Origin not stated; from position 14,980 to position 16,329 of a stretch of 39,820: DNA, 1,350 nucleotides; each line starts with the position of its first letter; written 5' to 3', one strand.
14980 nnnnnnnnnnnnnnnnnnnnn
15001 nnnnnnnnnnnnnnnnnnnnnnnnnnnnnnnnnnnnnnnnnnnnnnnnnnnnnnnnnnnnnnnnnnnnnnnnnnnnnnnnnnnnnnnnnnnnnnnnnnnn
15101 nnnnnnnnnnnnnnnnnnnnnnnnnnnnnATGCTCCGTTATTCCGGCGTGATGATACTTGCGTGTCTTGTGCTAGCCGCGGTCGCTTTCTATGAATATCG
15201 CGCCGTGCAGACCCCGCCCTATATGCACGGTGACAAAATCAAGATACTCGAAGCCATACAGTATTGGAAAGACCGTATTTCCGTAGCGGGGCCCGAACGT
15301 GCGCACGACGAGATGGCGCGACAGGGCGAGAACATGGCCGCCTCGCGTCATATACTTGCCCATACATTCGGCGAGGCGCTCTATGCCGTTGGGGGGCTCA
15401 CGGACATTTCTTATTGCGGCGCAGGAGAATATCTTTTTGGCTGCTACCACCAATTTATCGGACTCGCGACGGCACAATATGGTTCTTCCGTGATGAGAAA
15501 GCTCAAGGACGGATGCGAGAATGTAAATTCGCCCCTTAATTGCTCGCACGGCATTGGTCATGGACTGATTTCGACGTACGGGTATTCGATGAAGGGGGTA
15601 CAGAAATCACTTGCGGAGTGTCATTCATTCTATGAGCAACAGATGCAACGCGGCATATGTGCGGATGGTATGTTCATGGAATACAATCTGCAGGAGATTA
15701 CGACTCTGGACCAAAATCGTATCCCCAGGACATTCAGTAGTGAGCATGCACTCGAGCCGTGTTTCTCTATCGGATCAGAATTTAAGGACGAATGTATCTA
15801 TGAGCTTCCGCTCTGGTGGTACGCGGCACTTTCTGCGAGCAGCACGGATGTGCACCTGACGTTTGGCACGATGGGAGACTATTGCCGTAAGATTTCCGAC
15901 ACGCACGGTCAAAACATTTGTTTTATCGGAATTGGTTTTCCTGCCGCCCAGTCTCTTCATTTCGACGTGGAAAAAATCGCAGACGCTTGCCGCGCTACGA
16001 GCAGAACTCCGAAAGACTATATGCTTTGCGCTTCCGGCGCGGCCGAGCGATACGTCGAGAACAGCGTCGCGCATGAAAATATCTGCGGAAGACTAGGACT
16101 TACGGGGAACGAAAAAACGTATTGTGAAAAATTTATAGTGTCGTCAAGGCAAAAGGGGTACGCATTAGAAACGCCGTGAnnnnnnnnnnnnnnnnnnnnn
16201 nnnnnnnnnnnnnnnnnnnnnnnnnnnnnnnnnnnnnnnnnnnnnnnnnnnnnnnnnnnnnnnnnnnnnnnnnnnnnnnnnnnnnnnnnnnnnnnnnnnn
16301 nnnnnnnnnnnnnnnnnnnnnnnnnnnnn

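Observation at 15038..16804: Three copies of the rpsG 3' end bracket two single-gene cassettes inserted inside the str operon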

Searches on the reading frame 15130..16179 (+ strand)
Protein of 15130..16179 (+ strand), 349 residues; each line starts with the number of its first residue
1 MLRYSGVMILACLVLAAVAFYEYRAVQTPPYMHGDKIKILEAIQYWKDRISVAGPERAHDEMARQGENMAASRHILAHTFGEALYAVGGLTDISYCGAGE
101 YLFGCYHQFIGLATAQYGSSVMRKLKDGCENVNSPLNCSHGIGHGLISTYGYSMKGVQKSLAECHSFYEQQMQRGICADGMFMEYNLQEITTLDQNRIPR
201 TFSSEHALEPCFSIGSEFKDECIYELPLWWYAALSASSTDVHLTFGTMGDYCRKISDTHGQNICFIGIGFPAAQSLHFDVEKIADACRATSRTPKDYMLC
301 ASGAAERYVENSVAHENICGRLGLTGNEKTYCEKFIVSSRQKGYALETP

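Call 9: search_protein_families(library=pfam, proteins=[window:15130-16179:+], max_evalue=0.01)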
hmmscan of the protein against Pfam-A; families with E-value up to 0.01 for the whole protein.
window:15130-16179:+ (349 aa): 0 families

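Call 31: find_homologous_proteins(query=window:15130-16179:+, max_evalue=0.00001)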
Query window:15130-16179:+ (349 aa): 19 proteins with E <= 0.00001 among 3196 candidates.
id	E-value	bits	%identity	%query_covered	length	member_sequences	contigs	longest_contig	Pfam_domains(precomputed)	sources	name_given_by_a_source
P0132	7.0e-222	754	100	93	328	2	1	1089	-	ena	-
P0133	6.5e-142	491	61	98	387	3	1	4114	-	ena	-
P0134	5.3e-135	468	57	97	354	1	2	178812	-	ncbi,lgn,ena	-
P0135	1.9e-97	345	44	97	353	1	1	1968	-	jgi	jgi:hypothetical protein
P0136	6.9e-91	323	42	100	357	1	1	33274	-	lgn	-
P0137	2.5e-88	314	45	97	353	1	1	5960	-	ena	-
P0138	4.4e-81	291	40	98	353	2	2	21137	-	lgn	-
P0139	3.1e-80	288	45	87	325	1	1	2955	-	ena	-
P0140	1.5e-65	240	39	86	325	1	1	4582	-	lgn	-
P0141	1.6e-60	223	37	90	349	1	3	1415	-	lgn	-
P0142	1.9e-58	216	38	78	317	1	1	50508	-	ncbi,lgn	-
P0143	1.3e-57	213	31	89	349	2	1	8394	-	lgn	-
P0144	1.9e-54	203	33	95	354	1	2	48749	-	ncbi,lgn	-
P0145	4.2e-41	159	32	88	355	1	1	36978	-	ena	-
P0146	2.8e-40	157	34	74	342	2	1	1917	-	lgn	-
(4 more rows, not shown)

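Call 33: find_encoding_contigs(protein=P0136, flank=6000, max_places=3)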
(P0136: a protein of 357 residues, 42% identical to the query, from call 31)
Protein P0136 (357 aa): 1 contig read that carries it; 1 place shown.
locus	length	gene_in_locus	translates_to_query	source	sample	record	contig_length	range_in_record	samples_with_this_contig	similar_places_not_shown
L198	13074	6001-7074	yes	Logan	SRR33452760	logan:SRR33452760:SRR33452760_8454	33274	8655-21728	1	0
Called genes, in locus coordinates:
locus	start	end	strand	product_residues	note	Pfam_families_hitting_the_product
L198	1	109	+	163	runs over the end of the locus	-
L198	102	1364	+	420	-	-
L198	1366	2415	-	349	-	PF03480:DctP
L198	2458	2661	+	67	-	-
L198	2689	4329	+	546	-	-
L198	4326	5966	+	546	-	-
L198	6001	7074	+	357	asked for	-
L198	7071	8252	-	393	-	-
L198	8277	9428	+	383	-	-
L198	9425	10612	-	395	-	-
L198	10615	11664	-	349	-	-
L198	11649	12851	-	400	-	-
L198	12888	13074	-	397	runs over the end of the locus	-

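Call 52: search_protein_families(library=pfam, proteins=[window:15130-16179:+], max_evalue=1)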
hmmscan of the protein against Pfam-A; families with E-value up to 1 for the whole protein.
window:15130-16179:+ (349 aa): 0 families
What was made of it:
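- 15130..16179 (+): 349-aa membrane-anchored, Cys/His-rich, all-alpha protein, on the opposite strand to rpsG. No Pfam hit (calls 9, 52).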

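Call 60: find_encoding_contigs(protein=P0138, flank=6000, max_places=3)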
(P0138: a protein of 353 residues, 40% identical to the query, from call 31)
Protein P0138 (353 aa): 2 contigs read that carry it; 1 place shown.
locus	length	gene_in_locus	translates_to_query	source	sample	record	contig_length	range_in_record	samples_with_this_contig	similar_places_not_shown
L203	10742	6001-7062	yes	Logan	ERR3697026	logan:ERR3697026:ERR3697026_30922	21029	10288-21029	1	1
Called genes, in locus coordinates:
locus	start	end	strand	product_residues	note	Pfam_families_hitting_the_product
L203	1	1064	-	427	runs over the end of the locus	PF14269:Arylsulfotran_2, PF05935:Arylsulfotrans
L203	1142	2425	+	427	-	PF00501:AMP-binding (weak)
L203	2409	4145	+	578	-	-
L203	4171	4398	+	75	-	-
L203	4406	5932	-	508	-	-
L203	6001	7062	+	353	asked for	-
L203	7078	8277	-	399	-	-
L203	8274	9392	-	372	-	-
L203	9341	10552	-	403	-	-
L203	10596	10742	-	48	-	?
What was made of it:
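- Cys/His homologues at 40-42% identity exist elsewhere in related genomes (L198, L203; calls 33, 60).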

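Call 76: predict_structure(alignment_id=A2)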
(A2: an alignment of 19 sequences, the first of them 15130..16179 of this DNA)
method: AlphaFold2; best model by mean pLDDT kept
length: 349 residues; sequences in the alignment: 19
mean_pLDDT: 91.1   pTM: 0.85
mean pLDDT of the five models: 91.1, 90.9, 89.4, 89.4, 88.8
residues with pLDDT >= 90: 255; 70-90: 79; 50-70: 15; < 50: 0
segments of 3 or more residues with pLDDT < 50: none
pLDDT, mean of each block of 10 residues (from residue 1): 75 87 75 90 97 95 86 89 95 82 89 91 87 77 94 95 94 94 93 74 95 95 97 93 97 97 98 94 98 98 94 87 98 95 93
secondary structure, 60 per line:
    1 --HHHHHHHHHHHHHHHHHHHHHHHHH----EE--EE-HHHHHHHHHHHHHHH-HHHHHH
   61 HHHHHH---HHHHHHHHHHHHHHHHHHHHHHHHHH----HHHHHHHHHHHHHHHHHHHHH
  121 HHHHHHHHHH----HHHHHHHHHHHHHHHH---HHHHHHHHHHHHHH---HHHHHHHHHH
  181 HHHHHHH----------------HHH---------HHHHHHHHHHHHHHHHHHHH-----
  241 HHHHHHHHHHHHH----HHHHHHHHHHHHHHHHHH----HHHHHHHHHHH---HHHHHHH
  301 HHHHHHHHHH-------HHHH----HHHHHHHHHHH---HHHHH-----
elements in order: H3-27 H39-53 H55-66 H70-95 H100-130 H135-150 H154-167 H171-187 H216-235 H241-253 H258-275 H280-290 H294-310 H318-321 H326-336 H340-344

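Call 78: fold_search(model_id=the predicted structure, library=pdb)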
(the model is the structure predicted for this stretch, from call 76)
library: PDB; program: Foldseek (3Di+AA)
matches with E <= 10: 679; with E <= 0.001: 0
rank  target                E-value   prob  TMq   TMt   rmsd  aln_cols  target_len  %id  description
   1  5k7v_A                5.9e-02  0.28  0.13  0.15  18.3       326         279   12  Computational Design of Self-Assembling Cyclic Protein Homooligomers (released 2017-04-12)
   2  8cwy_A                6.6e-02  0.80  0.24  0.20  18.4       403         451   11  Accurate computational design of genetically encoded 3D protein crystals (released 2023-11-01)
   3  3edt_D                9.6e-02  0.54  0.18  0.23  17.2       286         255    9  Crystal structure of the mutated S328N hKLC2 TPR domain (released 2009-02-10)
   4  5i9h_A                9.6e-02  0.28  0.16  0.15  19.4       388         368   11  Crystal structure of designed pentatricopeptide repeat protein dPPR-U8G2 in complex with its target RNA U8G2 (released 2016-04-27)
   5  8rks_H                1.1e-01  0.63  0.22  0.24  14.6       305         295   11  Structure of VPS29-VPS35 bound to the LFa motif R21 of Fam21. (released 2024-04-24)
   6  5i9f_A                1.1e-01  0.44  0.20  0.19  18.9       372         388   12  Crystal structure of designed pentatricopeptide repeat protein dPPR-U10 in complex with its target RNA U10 (released 2016-04-27)
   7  7qdr_B                1.1e-01  0.33  0.17  0.08  22.4       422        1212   11  Apo human SKI complex in the closed state (released 2022-02-02)
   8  8rks_D                1.1e-01  0.66  0.22  0.25  13.9       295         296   12  Structure of VPS29-VPS35 bound to the LFa motif R21 of Fam21. (released 2024-04-24)
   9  3edt_B                1.2e-01  0.35  0.16  0.19  16.9       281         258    9  Crystal structure of the mutated S328N hKLC2 TPR domain (released 2009-02-10)
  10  8r0j_C                1.3e-01  0.54  0.20  0.24  16.3       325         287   10  Crystal structure of the retromer complex VPS29/VPS35 with the ligand bis-1,3-phenyl guanylhydrazone, 2a (released 2024-03-27)
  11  8rks_F                1.3e-01  0.57  0.21  0.24  14.6       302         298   11  Structure of VPS29-VPS35 bound to the LFa motif R21 of Fam21. (released 2024-04-24)
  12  1hz4                  1.3e-01  0.38  0.18  0.18  19.8       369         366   11  CRYSTAL STRUCTURE OF TRANSCRIPTION FACTOR MALT DOMAIN III (released 2001-11-28)
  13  5i9g_C                1.4e-01  0.44  0.20  0.19  20.6       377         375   11  Crystal structure of designed pentatricopeptide repeat protein dPPR-U8C2 in complex with its target RNA U8C2 (released 2016-04-27)
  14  4wnd_A                1.5e-01  0.47  0.20  0.20  18.6       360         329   12  Crystal structure of the TPR domain of LGN in complex with Frmpd4/Preso1 at 1.5 Angstrom resolution (released 2015-09-16)
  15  8ttc_B                1.5e-01  0.41  0.18  0.20  16.3       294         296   10  Structure of retromer VPS29-VPS35 (483-796) complexed with Fam21A repeat 20 (1289-1302) (released 2024-08-21)
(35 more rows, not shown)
